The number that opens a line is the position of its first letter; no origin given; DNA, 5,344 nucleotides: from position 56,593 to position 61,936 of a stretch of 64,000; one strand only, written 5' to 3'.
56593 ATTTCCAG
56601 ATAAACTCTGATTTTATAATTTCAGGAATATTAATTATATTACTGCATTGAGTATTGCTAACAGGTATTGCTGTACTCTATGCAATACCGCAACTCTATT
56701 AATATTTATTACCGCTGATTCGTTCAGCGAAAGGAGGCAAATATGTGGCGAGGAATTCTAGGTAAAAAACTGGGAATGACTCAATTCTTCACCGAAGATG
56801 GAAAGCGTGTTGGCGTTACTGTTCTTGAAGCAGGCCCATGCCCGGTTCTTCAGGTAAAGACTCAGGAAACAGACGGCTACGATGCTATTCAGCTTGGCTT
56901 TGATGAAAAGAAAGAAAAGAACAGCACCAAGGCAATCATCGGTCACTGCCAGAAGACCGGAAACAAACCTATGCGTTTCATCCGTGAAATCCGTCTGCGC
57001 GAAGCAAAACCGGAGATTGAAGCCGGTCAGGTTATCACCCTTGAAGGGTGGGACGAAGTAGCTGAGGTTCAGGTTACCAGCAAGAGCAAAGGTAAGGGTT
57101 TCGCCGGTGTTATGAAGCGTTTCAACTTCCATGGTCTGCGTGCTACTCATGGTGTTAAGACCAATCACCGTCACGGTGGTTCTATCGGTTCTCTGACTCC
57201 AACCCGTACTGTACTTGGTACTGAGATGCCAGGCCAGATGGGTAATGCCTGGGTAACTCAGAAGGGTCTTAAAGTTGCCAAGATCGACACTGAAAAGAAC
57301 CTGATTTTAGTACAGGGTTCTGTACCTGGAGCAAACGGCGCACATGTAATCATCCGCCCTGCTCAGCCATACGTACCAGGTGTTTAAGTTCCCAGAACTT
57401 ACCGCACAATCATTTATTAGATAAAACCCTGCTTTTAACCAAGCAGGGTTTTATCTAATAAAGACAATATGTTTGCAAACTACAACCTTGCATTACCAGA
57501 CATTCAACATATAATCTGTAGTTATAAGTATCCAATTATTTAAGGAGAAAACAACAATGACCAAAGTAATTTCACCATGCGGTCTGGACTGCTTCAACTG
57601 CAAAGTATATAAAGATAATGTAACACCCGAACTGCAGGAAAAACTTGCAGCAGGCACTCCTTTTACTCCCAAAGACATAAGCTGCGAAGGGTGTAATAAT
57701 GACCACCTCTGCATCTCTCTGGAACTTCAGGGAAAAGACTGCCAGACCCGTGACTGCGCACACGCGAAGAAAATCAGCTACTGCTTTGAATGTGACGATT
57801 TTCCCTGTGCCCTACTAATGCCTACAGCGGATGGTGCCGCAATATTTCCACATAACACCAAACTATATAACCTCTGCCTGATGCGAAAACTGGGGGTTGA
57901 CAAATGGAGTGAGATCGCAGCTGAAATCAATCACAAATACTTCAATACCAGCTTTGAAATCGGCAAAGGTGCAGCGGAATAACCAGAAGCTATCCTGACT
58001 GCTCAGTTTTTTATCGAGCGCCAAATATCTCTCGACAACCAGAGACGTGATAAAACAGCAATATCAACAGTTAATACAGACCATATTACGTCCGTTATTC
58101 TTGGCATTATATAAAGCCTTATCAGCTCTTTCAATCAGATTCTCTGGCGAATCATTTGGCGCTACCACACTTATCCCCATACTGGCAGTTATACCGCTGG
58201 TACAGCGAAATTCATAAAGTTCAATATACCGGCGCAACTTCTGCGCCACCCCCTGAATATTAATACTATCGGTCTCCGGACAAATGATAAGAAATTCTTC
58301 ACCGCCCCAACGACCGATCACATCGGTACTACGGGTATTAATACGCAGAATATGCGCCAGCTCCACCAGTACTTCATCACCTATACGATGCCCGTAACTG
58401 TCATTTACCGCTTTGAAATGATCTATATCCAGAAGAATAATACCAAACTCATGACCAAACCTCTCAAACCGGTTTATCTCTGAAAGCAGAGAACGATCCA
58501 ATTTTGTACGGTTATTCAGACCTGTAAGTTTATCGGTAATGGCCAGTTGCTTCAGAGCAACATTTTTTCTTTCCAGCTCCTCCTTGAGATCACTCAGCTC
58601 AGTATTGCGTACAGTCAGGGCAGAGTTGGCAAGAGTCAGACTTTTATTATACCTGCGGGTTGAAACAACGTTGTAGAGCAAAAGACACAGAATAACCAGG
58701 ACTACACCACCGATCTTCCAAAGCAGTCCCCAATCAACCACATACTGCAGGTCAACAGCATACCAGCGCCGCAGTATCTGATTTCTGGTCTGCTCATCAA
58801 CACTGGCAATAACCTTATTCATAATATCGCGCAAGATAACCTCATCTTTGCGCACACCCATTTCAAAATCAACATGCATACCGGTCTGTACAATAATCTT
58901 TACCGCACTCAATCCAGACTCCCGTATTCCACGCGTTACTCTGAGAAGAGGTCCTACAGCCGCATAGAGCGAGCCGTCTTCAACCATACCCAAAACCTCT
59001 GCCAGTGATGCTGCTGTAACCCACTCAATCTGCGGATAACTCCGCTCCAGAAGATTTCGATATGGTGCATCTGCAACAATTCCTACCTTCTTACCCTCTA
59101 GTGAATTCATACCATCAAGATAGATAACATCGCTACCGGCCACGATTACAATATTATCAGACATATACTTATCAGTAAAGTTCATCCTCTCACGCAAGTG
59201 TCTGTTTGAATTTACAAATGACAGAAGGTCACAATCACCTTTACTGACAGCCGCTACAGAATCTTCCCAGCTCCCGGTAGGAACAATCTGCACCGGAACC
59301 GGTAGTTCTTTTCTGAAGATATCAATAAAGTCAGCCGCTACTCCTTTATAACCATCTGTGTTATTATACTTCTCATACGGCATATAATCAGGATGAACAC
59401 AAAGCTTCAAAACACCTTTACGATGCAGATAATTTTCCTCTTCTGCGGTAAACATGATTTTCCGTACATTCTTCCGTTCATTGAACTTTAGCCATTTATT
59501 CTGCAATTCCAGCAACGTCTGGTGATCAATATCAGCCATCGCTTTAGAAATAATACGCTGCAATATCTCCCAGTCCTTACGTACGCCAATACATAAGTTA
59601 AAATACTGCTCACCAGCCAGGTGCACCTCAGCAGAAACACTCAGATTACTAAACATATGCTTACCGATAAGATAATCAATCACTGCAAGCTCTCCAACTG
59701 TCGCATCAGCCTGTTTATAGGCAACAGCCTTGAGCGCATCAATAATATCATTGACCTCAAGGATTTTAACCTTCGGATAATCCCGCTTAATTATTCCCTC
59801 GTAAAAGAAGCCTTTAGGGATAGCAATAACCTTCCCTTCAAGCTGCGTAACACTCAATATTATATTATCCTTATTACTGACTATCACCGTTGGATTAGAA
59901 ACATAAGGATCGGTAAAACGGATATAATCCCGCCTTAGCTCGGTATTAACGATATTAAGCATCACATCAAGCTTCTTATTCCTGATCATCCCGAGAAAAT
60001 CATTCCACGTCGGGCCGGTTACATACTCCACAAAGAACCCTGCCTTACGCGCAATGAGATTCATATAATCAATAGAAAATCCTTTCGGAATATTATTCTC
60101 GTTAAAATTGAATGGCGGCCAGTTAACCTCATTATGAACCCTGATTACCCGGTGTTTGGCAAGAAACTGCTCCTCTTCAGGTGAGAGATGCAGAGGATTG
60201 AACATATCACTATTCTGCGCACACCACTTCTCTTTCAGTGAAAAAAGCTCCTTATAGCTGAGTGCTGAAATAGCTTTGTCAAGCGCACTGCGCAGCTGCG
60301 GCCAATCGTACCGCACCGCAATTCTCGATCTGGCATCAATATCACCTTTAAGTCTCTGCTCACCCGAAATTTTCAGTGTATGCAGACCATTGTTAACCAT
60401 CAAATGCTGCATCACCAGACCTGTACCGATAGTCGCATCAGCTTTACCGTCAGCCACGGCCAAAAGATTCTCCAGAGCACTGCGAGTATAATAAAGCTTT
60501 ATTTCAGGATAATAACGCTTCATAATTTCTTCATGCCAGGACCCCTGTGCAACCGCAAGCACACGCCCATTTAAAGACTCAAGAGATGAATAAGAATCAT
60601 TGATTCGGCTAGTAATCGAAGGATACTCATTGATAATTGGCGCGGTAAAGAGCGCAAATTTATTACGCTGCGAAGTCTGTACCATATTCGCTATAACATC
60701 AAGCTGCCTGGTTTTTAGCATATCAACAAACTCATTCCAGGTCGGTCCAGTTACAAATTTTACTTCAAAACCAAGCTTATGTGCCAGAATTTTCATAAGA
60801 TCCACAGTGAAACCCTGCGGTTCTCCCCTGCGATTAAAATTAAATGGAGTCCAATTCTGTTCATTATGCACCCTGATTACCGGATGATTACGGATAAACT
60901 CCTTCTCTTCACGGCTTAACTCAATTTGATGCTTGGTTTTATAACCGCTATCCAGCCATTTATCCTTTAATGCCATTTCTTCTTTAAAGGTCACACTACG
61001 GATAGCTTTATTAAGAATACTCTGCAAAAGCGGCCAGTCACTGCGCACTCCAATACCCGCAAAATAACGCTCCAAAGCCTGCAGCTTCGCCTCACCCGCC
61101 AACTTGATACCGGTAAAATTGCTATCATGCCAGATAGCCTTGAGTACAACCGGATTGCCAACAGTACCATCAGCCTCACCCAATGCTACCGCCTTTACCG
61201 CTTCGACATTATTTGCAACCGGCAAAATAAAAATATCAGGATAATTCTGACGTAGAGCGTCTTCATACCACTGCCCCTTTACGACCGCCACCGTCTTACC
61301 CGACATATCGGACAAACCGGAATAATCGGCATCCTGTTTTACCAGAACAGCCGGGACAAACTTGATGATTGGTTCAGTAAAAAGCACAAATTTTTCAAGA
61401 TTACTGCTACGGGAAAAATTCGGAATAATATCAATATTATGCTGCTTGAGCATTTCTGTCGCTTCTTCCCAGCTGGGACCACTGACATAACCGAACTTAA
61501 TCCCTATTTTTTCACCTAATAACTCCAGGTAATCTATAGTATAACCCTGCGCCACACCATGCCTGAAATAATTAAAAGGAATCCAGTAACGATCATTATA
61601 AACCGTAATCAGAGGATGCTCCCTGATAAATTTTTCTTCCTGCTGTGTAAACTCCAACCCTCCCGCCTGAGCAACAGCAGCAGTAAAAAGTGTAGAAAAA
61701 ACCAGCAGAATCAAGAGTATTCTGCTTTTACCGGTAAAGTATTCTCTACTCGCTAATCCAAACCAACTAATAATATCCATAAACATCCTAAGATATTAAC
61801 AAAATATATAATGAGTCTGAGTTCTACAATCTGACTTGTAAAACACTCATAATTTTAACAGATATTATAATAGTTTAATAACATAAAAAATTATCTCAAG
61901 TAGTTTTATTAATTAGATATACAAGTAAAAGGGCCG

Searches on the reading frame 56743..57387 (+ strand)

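Call 9: search_protein_families(library=pfam, proteins=[window:56743-57387:+], max_evalue=0.001)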
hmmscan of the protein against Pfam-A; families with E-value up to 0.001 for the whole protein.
window:56743-57387:+ (214 aa): 1 family
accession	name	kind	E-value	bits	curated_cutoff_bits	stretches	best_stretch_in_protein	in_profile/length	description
PF00297.29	Ribosomal_L3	-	4.5e-13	49.4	22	1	108-184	217-291/369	Ribosomal protein L3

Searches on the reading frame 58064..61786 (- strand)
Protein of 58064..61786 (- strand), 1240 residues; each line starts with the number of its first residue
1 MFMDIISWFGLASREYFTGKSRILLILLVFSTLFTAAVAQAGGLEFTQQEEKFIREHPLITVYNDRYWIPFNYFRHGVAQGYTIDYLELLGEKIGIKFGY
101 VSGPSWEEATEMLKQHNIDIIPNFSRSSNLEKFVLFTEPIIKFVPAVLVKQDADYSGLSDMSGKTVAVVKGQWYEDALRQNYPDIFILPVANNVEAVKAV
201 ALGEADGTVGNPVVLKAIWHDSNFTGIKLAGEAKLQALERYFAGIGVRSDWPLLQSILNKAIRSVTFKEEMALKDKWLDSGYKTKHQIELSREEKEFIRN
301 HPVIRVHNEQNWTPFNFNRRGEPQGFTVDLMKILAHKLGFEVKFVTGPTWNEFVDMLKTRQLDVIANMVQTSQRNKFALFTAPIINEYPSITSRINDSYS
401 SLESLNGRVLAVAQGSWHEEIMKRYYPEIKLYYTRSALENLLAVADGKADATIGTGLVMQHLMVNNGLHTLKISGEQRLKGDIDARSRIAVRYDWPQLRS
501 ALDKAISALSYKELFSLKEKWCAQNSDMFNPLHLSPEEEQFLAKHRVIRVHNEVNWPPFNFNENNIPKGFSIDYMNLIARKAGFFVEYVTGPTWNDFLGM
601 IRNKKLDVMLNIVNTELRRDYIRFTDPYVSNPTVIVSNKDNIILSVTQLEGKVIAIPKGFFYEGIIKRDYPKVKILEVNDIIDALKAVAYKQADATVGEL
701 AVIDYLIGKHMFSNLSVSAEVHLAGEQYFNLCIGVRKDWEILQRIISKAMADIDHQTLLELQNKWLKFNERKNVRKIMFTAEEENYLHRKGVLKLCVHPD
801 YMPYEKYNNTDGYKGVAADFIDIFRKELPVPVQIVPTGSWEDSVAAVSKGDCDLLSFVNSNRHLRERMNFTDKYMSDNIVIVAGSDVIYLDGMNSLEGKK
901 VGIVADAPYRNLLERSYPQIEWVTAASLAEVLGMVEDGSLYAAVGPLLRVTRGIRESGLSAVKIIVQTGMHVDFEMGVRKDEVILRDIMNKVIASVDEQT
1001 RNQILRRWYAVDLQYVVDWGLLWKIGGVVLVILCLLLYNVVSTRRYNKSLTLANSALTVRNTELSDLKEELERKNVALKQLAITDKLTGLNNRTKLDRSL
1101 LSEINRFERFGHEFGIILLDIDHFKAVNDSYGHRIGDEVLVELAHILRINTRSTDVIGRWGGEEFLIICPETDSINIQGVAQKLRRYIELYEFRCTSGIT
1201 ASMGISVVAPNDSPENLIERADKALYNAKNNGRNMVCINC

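Call 9: search_protein_families(library=pfam, proteins=[window:58064-61786:-], max_evalue=0.001)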
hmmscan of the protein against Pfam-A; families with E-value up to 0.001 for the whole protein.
window:58064-61786:- (1240 aa): 4 families
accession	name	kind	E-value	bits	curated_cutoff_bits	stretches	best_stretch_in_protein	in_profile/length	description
PF00497.25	SBP_bac_3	-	1e-82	274.9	26.4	4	548-767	1-131/132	Bacterial extracellular solute-binding proteins, family 3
PF00990.26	GGDEF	-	1.9e-44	151.7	23.8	1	1082-1234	1-160/161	Diguanylate cyclase, GGDEF domain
PF12974.12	Phosphonate-bd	-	2.7e-12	47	27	0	330-451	19-159/242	ABC transporter, phosphonate, periplasmic substrate-binding protein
PF10613.14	Lig_chan-Glu_bd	-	1.5e-08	35.1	30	0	319-390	24-108/115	Ligated ion channel L-glutamate- and glycine-binding site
